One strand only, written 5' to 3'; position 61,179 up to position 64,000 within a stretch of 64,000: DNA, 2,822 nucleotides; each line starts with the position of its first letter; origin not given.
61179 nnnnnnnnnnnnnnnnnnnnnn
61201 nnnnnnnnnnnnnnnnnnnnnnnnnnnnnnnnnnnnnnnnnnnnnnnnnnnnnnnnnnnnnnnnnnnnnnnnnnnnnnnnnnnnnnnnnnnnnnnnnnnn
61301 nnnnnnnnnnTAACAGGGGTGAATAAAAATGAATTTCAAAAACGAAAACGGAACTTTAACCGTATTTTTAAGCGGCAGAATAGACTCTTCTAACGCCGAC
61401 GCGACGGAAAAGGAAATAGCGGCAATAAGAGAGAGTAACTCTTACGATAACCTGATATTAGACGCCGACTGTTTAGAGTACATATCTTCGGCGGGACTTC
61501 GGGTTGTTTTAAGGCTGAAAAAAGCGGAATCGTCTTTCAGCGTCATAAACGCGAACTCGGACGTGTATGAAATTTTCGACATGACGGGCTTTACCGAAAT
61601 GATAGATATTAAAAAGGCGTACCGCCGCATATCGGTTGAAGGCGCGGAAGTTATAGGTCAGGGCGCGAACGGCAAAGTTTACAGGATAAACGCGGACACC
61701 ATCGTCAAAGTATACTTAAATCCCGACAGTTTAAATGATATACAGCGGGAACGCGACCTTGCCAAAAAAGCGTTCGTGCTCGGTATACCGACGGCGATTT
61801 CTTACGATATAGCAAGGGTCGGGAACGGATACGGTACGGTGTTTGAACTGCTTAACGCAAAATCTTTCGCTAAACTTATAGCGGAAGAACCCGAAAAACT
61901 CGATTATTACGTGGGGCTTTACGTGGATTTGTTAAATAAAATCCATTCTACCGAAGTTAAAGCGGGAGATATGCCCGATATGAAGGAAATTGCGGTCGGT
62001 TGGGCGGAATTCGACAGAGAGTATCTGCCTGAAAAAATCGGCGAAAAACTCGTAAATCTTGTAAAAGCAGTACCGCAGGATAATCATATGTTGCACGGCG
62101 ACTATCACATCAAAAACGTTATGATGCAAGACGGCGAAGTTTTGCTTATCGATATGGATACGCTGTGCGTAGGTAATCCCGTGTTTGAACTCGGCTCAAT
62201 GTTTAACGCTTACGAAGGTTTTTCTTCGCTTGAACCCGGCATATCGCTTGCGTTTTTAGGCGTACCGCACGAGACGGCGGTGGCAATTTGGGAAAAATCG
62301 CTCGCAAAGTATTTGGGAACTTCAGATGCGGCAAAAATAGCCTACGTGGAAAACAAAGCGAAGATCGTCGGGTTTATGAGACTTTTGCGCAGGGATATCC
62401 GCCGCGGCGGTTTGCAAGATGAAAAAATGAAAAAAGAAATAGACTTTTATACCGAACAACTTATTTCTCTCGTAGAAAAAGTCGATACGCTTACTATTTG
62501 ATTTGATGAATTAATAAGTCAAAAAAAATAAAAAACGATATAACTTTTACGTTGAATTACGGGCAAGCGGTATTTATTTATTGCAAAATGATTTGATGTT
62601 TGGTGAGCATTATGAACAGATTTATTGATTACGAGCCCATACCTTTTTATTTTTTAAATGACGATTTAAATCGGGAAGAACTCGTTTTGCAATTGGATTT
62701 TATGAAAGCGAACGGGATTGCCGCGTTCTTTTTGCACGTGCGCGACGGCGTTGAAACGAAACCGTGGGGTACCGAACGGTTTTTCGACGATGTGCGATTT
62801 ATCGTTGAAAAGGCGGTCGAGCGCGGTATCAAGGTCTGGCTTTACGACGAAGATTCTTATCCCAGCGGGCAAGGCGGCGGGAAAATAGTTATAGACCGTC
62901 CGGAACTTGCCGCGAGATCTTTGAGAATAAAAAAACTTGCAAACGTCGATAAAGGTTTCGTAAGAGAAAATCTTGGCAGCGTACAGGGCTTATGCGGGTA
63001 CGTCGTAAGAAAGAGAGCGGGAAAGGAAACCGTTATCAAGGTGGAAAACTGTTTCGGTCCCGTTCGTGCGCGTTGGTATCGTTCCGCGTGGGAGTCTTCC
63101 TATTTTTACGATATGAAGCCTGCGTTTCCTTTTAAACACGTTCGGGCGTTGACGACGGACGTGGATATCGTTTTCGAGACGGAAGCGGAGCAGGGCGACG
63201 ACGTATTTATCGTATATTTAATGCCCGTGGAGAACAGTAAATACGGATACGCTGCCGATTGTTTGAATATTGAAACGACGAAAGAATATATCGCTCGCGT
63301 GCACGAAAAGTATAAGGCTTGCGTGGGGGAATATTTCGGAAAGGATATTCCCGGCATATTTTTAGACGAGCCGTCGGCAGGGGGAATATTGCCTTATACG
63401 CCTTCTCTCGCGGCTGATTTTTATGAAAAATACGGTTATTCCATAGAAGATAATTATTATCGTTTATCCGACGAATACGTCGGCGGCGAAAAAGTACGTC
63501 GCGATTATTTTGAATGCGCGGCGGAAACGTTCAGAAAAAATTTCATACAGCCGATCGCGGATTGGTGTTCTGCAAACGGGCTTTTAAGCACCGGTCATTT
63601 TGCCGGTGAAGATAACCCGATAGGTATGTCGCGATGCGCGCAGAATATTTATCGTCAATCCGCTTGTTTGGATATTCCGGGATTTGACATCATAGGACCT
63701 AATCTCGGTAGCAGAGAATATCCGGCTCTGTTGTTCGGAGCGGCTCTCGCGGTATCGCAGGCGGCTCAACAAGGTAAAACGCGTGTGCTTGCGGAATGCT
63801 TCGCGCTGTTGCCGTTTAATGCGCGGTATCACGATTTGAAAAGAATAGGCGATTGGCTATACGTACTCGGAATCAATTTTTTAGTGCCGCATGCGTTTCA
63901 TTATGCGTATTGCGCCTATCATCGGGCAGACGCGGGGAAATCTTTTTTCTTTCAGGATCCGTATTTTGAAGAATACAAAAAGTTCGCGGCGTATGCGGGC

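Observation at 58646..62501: Sigma-less partner-switching operon: Cache/HAMP-PP2C-RsbW-like fusion, SpoT-type HD hydrolase, STAS-APH kinase fusion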

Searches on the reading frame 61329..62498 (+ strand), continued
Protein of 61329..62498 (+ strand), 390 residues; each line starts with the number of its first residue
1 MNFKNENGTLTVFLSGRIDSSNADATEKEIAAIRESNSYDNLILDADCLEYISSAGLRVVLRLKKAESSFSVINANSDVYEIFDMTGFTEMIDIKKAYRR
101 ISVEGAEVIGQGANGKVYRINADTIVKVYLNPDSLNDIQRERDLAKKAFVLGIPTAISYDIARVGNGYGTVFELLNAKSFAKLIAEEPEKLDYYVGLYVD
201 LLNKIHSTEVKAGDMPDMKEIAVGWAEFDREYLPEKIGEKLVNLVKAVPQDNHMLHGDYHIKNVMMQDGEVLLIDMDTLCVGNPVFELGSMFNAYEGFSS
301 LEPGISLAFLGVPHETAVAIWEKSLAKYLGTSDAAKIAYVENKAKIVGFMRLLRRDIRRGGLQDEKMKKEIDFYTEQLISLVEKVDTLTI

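Call 62: search_protein_representatives(protein=window:61329-62498:+)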
Query: 390 residues. Proteins with E-value up to 0.001 (for the whole library): 5458; up to 1e-10: 1609; up to 1e-30: 685. The best 150 are listed.
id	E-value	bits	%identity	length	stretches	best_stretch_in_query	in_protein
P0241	9.6e-156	535.0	63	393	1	2-388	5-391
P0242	2.1e-128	445.1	54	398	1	9-389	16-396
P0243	2.5e-124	431.6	53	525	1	3-389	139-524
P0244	1.2e-122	426.1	52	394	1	3-388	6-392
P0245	8.9e-121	420.0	50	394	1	2-389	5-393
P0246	3.6e-114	398.2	61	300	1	9-298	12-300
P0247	3.0e-109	382.1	46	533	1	5-388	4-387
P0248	4.4e-106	371.6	61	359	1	102-367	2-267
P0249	1.6e-105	369.8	45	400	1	6-388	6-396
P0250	6.9e-104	364.4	48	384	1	9-388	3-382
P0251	1.2e-100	353.7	44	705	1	10-387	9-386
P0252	1.4e-100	353.6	42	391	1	5-388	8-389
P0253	5.5e-100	351.6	55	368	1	5-287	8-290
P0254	8.5e-100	351.0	44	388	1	1-388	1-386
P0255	3.0e-98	345.9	44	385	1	2-389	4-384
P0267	2.6e-92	326.3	44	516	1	7-373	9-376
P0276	6.5e-89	315.2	44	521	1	12-386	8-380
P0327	5.2e-77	276.0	44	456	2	177-388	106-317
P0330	1.3e-76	274.7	39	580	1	11-364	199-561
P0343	5.0e-75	269.5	37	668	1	12-388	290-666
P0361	5.8e-74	266.0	41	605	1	5-359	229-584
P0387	8.3e-72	258.9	39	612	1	6-388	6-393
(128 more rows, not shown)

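Call 63: search_protein_families(library=pfam, max_evalue=0.001, proteins=[P0243, P0247, P0251, P0267, P0276, P0330, P0343, P0361, P0387, P0327])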
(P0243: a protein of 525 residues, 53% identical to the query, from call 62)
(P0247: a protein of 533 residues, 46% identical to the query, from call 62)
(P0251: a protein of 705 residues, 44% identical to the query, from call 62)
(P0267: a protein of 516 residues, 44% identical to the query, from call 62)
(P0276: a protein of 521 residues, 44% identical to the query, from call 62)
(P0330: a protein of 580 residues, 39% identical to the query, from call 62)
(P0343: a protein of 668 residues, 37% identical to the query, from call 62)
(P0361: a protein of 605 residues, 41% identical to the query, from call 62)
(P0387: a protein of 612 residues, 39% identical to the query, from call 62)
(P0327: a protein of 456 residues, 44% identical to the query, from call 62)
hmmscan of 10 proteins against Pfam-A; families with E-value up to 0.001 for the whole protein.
P0243 (525 aa): 4 families
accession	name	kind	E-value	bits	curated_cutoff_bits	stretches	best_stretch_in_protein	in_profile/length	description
PF13581.12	HATPase_c_2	-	5.8e-16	59.1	27.4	1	12-130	7-127/127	Histidine kinase-like ATPase domain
PF01740.26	STAS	-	1.7e-15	57.1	22.6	1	145-232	10-101/106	STAS domain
PF01636.29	APH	-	5.4e-10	39.9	23.2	1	244-431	4-214/239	Phosphotransferase enzyme family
PF13466.11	STAS_2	-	0.00011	22.7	29.2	1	150-224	3-79/80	STAS domain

P0247 (533 aa): 5 families
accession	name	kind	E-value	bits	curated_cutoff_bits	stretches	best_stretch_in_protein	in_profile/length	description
PF13581.12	HATPase_c_2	-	4.9e-20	72.3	27.4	1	405-531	2-127/127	Histidine kinase-like ATPase domain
PF01636.29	APH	-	1.8e-17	64.3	23.2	1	106-309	3-226/239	Phosphotransferase enzyme family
PF01740.26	STAS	-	8.7e-13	48.4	22.6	1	2-95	4-101/106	STAS domain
PF13466.11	STAS_2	-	9.1e-05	23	29.2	1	13-86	3-78/80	STAS domain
PF25802.1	WWC1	-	0.0003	21.2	27.8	1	359-423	2-67/135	WWC1-like, helical hairpin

P0251 (705 aa): 4 families
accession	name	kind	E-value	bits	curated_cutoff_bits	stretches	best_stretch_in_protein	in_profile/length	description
PF01636.29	APH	-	5.5e-14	52.9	23.2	1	106-291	3-210/239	Phosphotransferase enzyme family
PF01740.26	STAS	-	8.8e-14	51.6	22.6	1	2-95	4-101/106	STAS domain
PF02811.25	PHP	-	3e-07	31.3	26.4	1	425-497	1-76/164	PHP domain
PF13466.11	STAS_2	-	1.3e-05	25.7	29.2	1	11-86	1-78/80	STAS domain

P0267 (516 aa): 6 families
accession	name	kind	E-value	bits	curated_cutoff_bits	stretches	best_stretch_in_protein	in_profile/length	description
PF01636.29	APH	-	1.4e-15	58.1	23.2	1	108-294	2-210/239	Phosphotransferase enzyme family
PF01740.26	STAS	-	1.7e-14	53.9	22.6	1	6-98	5-101/106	STAS domain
PF04634.17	YezG-like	-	6.3e-07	30.1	21.7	1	360-436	44-121/146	Immunity protein YezG-like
PF13466.11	STAS_2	-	9e-06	26.2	29.2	1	14-90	1-79/80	STAS domain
PF02958.26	EcKL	-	0.00022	21.1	22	1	217-294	177-261/294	Ecdysteroid kinase-like family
PF01633.27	Choline_kinase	-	0.0004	20.2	29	0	134-336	77-245/300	Choline/ethanolamine kinase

P0276 (521 aa): 4 families
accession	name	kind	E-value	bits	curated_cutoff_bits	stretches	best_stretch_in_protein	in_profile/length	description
PF13581.12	HATPase_c_2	-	8.6e-20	71.5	27.4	1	392-513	2-127/127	Histidine kinase-like ATPase domain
PF01636.29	APH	-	4.8e-17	62.9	23.2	1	107-308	10-233/239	Phosphotransferase enzyme family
PF01740.26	STAS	-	1.1e-12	48.1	22.6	1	8-94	13-105/106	STAS domain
PF13466.11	STAS_2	-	6e-11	42.8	29.2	1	8-82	1-79/80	STAS domain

P0330 (580 aa): 5 families
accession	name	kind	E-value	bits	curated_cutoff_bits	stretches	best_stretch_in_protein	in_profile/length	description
PF01636.29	APH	-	1.6e-15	58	23.2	1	296-488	4-212/239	Phosphotransferase enzyme family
PF01740.26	STAS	-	6.1e-10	39.3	22.6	1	199-280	12-97/106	STAS domain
PF13466.11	STAS_2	-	0.00022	21.8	29.2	0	203-276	4-79/80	STAS domain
PF07387.17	Seadorna_VP7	-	0.00067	19.2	20.3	0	443-475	160-192/308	Seadornavirus VP7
PF19974.5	TCAD9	-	0.00094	18.9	40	0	447-485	299-337/429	Ternary complex associated domain 9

P0343 (668 aa): 7 families
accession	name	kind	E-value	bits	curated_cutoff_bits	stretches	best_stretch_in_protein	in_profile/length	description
PF24391.1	HD-CE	-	1.2e-37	130.5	27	1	39-243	1-236/263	HD-CE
PF01636.29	APH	-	8.6e-15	55.6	23.2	1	387-574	4-212/239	Phosphotransferase enzyme family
PF01740.26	STAS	-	5.4e-07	29.8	22.6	1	290-377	13-103/106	STAS domain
PF02958.26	EcKL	-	1.4e-06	28.3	22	1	510-572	193-262/294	Ecdysteroid kinase-like family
PF19974.5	TCAD9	-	6e-06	26.1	40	1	510-572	293-339/429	Ternary complex associated domain 9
PF04655.20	APH_6_hur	-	0.00019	21.3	27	1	521-595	150-225/252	Aminoglycoside/hydroxyurea antibiotic resistance kinase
PF13466.11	STAS_2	-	0.00073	20.1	29.2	0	293-367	4-79/80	STAS domain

P0361 (605 aa): 6 families
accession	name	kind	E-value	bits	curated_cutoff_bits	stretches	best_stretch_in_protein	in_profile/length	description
PF13328.12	HD_4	-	1e-16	61.5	27.2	1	30-157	2-133/156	HD domain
PF01636.29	APH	-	4e-12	46.8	23.2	1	347-521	22-212/239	Phosphotransferase enzyme family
PF01740.26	STAS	-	1.3e-10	41.4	22.6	1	228-318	5-99/106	STAS domain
PF01966.28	HD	-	5.6e-06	27.1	22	1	50-147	2-115/116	HD domain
PF13466.11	STAS_2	-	7.9e-05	23.2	29.2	1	236-312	1-79/80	STAS domain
PF09481.15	CRISPR_Cse1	-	0.00061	19.5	24.7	0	487-574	236-316/450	CRISPR-associated protein Cse1 (CRISPR_cse1)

P0387 (612 aa): 5 families
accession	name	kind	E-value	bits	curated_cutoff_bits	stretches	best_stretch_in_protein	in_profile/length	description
PF01743.26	PolyA_pol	-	1.9e-19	70.7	23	2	498-538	86-126/126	Poly A polymerase head domain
PF01636.29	APH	-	7e-12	46.1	23.2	1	110-297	3-210/239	Phosphotransferase enzyme family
PF01740.26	STAS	-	1e-10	41.7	22.6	1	6-102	7-104/106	STAS domain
PF13466.11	STAS_2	-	8e-10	39.2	29.2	1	12-91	1-79/80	STAS domain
PF19974.5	TCAD9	-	4.4e-05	23.3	40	1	232-299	270-340/429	Ternary complex associated domain 9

P0327 (456 aa): 4 families
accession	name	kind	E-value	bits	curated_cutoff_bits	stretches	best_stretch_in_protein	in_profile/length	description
PF13581.12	HATPase_c_2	-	6.2e-20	71.9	27.4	1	327-453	2-127/127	Histidine kinase-like ATPase domain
PF01740.26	STAS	-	1.3e-10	41.4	22.6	1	2-87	12-101/106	STAS domain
PF13466.11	STAS_2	-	6.4e-08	33.1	29.2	1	3-69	1-66/80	STAS domain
PF01636.29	APH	-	2.4e-05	24.6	23.2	1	71-221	44-210/239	Phosphotransferase enzyme family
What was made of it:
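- The HATPase is tethered to a membrane phosphatase, or is even fused to STAS-APH itself (call 63).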

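Call 65: list_cluster_members(proteins=[P0361, P0343, P0251, P0387, P0243, P0247, P0267, P0330])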
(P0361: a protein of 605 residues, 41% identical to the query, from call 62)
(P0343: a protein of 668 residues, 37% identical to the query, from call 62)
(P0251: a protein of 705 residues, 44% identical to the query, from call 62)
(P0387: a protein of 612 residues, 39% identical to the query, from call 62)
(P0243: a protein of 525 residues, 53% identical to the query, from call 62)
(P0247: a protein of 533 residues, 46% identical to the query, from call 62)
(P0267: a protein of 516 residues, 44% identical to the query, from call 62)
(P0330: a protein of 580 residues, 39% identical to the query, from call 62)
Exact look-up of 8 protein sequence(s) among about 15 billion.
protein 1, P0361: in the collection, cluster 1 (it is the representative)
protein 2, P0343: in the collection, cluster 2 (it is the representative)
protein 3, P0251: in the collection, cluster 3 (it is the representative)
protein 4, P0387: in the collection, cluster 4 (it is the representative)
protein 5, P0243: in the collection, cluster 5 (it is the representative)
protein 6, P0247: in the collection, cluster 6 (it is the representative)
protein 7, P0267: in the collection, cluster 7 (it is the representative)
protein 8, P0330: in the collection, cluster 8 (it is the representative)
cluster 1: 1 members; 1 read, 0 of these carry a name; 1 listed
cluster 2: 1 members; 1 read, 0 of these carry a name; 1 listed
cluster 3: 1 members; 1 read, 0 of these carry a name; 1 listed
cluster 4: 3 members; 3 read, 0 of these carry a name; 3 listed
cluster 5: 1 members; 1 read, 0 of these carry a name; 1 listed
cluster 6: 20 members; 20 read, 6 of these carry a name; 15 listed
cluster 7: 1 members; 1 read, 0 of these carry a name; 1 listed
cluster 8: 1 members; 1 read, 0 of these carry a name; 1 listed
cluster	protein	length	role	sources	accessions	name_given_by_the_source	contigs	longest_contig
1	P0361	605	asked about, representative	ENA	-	-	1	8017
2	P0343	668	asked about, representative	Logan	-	-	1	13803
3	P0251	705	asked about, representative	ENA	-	-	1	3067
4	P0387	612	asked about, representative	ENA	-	-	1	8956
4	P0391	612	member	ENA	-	-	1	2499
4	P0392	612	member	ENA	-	-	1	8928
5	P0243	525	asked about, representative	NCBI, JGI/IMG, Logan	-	-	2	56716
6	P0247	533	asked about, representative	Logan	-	-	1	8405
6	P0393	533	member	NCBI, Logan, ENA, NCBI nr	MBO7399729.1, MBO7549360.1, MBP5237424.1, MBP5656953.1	MAG: ATP-binding protein [Clostridia bacterium] | ATP-binding protein [Clostridia bacterium]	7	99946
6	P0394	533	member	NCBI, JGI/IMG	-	uncharacterized protein (TIGR02172 family)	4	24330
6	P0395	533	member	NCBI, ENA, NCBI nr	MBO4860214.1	MAG: ATP-binding protein [Clostridia bacterium] | ATP-binding protein [Clostridia bacterium]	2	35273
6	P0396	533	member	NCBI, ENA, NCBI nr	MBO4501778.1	MAG: ATP-binding protein [Clostridia bacterium] | ATP-binding protein [Clostridia bacterium]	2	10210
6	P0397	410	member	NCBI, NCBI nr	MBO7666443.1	MAG: ATP-binding protein, partial [Clostridia bacterium] | ATP-binding protein [Clostridia bacterium]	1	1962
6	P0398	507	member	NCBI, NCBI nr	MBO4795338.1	MAG: ATP-binding protein, partial [Clostridia bacterium] | ATP-binding protein [Clostridia bacterium]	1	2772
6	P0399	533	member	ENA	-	-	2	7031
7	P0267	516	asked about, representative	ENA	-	-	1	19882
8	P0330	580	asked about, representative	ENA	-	-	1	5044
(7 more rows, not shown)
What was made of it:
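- Tried and rejected: HD_4, HD-CE, PHP and YezG fusions are singletons at 90% clustering (call 65).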

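Call 76: find_encoding_contigs(protein=P0361, flank=4000, max_places=2)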
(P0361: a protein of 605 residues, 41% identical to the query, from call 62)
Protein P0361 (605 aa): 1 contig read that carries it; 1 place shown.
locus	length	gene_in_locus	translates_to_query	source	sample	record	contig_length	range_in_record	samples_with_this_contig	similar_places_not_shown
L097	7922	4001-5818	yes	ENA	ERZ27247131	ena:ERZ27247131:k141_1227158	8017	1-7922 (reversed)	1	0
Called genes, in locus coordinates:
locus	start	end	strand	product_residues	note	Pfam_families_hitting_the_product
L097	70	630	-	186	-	PF00027:cNMP_binding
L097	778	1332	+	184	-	PF07155:ECF-ribofla_trS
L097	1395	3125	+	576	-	PF03193:RsgA_GTPase (faint), PF00004:AAA (faint), PF00005:ABC_tran, PF02463:SMC_N (faint), PF03215:Rad17 (faint), PF13304:AAA_21 (faint), PF12558:DUF3744, PF00005:ABC_tran, +2 more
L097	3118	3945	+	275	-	PF02361:CbiQ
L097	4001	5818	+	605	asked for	PF13328:HD_4, PF01966:HD (weak), PF01740:STAS, PF13466:STAS_2 (weak), PF01636:APH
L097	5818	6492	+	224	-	PF01648:ACPS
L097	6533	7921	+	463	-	?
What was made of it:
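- Fusions: STAS-APH-HATPase (a 90% cluster of 20 members), HATPase-STAS-APH, and HD_4-STAS-APH as a single ORF (calls 63, 65, 76). The HD_4 fusion is a single contig (calls 65, 76). There is one HD_4-STAS-APH single ORF (call 76).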

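Call 77: find_encoding_contigs(protein=P0387, flank=4000, max_places=2)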
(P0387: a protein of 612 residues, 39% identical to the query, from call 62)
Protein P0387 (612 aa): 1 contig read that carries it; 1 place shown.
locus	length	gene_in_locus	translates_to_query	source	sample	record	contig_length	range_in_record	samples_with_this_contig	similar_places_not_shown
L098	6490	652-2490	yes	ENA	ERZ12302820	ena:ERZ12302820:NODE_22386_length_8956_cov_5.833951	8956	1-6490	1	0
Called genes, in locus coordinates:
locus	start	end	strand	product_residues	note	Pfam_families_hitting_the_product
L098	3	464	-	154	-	?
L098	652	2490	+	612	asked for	PF01740:STAS, PF13466:STAS_2, PF01636:APH, PF01743:PolyA_pol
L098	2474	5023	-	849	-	-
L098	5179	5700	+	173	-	PF04167:DUF402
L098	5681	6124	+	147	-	PF02502:LacAB_rpiB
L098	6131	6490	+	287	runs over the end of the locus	PF00929:RNase_T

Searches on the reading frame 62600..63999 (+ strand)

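Call 48: search_protein_families(library=pfam, max_evalue=0.001, proteins=[window:62600-63999:+])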
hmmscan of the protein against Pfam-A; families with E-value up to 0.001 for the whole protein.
window:62600-63999:+ (466 aa): 1 family
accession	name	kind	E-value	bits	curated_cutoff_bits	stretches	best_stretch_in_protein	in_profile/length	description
PF17132.9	Glyco_hydro_106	-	7.4e-08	31.8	29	1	211-433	260-484/743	alpha-L-rhamnosidase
